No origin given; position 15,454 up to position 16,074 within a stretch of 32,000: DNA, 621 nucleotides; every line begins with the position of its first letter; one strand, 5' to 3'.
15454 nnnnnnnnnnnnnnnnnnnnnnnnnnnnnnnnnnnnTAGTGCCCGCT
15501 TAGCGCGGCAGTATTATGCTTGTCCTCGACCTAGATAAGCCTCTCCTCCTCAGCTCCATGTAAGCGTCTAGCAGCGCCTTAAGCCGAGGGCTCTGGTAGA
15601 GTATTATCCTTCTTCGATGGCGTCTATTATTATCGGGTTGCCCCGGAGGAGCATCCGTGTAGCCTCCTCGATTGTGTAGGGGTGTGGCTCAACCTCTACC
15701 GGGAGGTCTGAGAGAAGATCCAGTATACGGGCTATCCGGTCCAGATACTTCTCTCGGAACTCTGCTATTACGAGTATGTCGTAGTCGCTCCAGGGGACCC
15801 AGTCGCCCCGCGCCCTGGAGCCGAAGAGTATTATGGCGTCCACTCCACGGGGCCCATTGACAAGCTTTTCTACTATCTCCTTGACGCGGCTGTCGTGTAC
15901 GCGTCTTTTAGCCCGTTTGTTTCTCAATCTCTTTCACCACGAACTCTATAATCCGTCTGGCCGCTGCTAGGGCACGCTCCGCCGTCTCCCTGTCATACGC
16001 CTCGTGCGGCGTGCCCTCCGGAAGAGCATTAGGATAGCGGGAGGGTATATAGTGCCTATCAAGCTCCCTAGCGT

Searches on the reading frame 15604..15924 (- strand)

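Call 95: search_protein_families(library=pfam, proteins=[window:15604-15924:-], max_evalue=0.01)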
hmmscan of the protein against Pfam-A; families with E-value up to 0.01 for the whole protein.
window:15604-15924:- (106 aa): 2 families
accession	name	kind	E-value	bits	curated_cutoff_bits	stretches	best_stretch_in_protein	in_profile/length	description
PF01909.29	NTP_transf_2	-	1e-11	45.5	21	1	13-88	3-79/93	Nucleotidyltransferase domain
PF18765.7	Polbeta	-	4.6e-08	33.5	26.9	1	21-73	6-57/93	Polymerase beta, Nucleotidyltransferase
